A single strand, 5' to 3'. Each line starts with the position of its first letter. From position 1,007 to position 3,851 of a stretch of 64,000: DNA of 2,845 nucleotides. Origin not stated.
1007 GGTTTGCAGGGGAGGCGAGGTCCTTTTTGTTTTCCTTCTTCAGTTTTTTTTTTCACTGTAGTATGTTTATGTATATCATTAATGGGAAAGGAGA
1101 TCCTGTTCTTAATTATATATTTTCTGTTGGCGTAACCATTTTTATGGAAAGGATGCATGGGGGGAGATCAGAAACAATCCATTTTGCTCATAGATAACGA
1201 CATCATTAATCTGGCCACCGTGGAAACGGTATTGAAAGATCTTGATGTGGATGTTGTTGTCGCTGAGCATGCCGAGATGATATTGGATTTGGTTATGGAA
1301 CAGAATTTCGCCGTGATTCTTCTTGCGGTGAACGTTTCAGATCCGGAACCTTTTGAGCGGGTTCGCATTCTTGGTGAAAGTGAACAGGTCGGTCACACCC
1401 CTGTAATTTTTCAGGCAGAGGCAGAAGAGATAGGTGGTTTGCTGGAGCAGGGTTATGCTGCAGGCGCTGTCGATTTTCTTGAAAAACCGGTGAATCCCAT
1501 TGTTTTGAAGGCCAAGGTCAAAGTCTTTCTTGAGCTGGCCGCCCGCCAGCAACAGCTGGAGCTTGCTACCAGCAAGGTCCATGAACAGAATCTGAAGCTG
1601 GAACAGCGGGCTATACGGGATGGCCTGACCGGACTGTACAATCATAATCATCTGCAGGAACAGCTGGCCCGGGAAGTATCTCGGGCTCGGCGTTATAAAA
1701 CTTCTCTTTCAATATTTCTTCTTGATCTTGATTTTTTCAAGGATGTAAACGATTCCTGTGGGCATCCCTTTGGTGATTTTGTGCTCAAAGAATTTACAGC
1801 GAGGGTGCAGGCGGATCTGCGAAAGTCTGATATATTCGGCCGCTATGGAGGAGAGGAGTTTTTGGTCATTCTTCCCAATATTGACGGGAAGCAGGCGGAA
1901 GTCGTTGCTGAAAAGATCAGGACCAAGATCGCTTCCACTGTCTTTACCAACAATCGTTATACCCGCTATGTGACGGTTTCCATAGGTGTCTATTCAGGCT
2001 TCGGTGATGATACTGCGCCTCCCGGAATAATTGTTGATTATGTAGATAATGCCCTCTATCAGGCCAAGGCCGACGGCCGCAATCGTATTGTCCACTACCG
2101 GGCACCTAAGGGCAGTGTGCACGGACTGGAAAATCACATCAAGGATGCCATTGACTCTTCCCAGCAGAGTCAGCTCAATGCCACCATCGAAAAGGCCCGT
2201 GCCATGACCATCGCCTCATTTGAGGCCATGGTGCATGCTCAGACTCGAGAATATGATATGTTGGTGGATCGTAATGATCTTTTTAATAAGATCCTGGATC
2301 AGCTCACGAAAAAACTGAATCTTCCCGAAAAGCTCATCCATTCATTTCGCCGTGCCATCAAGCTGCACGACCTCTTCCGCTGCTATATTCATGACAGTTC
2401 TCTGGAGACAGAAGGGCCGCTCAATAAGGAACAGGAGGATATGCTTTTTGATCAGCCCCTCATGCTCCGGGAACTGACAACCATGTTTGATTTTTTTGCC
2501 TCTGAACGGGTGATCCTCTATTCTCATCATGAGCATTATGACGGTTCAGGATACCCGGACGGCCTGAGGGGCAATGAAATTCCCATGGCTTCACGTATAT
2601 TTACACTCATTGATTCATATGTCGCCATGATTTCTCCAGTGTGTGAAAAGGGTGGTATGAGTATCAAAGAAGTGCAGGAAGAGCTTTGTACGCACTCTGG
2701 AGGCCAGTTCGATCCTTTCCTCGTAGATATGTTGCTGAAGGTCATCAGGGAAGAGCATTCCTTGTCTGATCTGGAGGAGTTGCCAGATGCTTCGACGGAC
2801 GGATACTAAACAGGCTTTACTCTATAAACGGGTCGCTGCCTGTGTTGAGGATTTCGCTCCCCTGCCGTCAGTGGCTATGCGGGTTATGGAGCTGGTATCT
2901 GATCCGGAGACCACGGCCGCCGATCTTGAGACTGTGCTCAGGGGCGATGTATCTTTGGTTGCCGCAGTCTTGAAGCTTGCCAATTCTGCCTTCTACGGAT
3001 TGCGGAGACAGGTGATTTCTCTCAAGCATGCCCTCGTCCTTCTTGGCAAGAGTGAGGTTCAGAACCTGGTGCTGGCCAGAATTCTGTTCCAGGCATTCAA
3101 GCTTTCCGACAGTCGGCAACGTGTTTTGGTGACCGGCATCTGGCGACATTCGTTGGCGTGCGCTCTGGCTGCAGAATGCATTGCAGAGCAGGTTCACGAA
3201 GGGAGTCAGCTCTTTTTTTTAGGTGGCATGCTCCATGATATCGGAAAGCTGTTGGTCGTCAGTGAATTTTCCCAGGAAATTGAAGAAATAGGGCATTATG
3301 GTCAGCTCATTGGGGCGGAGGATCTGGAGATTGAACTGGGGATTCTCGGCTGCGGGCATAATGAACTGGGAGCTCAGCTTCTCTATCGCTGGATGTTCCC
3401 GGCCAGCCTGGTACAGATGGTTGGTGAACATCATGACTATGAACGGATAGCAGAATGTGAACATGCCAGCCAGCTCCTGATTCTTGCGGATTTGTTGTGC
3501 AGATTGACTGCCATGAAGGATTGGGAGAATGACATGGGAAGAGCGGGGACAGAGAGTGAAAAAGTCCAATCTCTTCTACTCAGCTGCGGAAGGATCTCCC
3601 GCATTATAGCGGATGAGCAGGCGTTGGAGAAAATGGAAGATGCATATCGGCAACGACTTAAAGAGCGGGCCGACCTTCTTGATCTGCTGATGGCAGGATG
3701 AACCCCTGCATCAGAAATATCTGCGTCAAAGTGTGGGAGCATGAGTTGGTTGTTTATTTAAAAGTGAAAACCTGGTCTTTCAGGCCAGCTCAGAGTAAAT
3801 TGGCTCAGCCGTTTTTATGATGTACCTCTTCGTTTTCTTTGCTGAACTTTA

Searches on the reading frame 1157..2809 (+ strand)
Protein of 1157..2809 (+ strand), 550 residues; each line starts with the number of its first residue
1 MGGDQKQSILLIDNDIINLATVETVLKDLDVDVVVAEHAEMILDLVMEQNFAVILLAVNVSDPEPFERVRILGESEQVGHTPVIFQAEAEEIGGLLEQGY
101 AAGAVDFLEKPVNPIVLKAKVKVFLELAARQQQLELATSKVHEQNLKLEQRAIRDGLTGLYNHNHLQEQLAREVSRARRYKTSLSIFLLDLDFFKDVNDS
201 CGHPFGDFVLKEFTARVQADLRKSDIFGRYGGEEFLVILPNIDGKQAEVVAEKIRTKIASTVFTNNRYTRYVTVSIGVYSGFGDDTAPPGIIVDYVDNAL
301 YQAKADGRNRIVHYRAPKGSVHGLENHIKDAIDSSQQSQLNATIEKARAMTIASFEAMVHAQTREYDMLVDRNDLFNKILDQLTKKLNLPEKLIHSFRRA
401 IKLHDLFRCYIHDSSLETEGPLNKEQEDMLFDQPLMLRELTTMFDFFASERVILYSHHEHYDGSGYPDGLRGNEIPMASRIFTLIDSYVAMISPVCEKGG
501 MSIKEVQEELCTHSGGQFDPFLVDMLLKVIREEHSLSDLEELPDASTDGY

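Call 35: search_protein_families(library=pfam, proteins=[window:1157-2809:+], max_evalue=0.01)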
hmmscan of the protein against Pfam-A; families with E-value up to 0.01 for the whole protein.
window:1157-2809:+ (550 aa): 3 families
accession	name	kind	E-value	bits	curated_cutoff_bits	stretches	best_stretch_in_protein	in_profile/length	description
PF00990.26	GGDEF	-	7e-43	146.6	23.8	1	152-310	1-161/161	Diguanylate cyclase, GGDEF domain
PF13487.12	HD_5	-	1.9e-17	64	27.2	1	367-520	12-168/170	HD domain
PF00072.30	Response_reg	-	3.8e-10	40.3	30.2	1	9-121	1-110/111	Response regulator receiver domain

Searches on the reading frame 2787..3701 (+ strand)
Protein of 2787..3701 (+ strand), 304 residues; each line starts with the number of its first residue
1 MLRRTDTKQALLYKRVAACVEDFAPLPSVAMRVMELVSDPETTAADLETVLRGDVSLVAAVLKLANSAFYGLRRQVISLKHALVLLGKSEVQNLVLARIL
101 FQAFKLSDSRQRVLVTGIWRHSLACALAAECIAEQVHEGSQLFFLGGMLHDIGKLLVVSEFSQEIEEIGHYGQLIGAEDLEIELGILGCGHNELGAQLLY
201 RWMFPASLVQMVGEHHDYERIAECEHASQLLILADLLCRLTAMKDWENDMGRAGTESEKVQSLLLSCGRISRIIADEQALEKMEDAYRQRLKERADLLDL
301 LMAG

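Call 35: search_protein_families(library=pfam, proteins=[window:2787-3701:+], max_evalue=0.01)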
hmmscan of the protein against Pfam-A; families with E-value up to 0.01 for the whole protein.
window:2787-3701:+ (304 aa): 3 families
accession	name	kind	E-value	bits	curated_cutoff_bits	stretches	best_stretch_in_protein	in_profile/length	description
PF08668.18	HDOD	-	1.5e-54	184.9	22.9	1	25-217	3-195/196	HDOD domain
PF01966.28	HD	-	2.1e-10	41.3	22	1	119-243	2-116/116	HD domain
PF18019.7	Cas3_HD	-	0.00069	20.1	23.1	1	118-223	29-136/207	Cas3, HD domain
